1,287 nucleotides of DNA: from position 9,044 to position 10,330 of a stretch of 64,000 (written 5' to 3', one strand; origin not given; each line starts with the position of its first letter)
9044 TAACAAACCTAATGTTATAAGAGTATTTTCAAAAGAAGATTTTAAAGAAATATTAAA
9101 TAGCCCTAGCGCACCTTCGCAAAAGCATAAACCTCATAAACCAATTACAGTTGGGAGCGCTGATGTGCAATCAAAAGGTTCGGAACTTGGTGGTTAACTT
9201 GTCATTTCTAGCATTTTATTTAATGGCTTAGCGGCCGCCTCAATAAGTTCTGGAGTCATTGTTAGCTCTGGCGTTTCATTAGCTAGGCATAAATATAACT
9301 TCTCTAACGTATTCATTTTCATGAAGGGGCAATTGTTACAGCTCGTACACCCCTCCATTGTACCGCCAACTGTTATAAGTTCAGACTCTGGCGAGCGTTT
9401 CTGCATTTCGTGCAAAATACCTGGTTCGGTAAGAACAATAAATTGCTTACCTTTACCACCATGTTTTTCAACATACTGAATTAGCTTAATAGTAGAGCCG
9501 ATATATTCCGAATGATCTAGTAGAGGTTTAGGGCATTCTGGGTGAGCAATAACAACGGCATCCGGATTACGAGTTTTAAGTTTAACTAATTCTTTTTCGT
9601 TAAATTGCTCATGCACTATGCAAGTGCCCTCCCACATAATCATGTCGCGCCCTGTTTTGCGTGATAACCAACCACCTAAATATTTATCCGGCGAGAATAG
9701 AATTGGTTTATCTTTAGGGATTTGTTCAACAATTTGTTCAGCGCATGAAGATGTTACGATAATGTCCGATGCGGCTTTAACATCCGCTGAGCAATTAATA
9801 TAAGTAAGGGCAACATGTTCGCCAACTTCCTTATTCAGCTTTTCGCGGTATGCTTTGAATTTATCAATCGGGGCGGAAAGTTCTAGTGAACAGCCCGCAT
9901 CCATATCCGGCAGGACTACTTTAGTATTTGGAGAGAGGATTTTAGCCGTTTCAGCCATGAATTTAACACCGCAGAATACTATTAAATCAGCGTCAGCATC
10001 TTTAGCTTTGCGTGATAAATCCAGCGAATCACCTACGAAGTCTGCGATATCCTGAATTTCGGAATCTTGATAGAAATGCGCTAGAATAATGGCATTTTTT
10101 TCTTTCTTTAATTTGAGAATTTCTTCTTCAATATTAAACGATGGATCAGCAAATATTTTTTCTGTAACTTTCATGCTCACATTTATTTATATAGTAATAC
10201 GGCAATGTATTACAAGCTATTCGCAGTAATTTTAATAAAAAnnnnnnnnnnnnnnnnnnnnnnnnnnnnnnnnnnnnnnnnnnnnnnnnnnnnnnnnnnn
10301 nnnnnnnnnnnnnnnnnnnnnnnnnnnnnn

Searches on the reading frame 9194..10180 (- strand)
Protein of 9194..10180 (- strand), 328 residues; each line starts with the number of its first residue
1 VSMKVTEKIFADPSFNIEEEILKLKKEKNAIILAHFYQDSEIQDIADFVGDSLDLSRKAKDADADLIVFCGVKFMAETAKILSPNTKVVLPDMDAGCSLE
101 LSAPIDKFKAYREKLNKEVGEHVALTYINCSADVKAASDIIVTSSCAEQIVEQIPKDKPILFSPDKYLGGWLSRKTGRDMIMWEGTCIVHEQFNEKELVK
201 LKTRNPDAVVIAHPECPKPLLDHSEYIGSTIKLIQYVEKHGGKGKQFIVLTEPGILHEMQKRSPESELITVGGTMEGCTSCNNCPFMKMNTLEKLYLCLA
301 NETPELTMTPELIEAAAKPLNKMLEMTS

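Call 43: search_protein_families(library=ncbifam, proteins=[window:9194-10180:-], max_evalue=0.01)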
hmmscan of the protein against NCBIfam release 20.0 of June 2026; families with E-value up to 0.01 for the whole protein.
window:9194-10180:- (328 aa): 5 families
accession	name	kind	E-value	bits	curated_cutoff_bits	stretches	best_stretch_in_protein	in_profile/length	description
NF006878.0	PRK09375.1-2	equivalog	1.7e-125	418.1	294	1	16-327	5-305/306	quinolinate synthase NadA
TIGR00550.1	nadA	equivalog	1.2e-104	349.8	262.9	1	16-327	5-309/309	quinolinate synthase NadA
NF006884.0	PRK09375.2-5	equivalog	1.5e-45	155.7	691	2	28-177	85-250/426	quinolinate synthase NadA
NF006882.0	PRK09375.2-3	equivalog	1.4e-15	56.8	561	2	29-170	73-227/447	quinolinate synthase NadA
TIGR02954.1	Sig70_famx3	hypoth_equivalog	0.0049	16.6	188.5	0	11-49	107-145/170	RNA polymerase sigma-70 factor, TIGR02954 family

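Call 44: search_protein_families(library=pfam, proteins=[window:9194-10180:-], max_evalue=0.001)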
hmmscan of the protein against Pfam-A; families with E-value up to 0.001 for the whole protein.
window:9194-10180:- (328 aa): 1 family
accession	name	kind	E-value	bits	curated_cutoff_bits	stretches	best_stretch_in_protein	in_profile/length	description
PF02445.21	NadA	-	1.6e-110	369.3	27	1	19-325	1-295/295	Quinolinate synthetase A protein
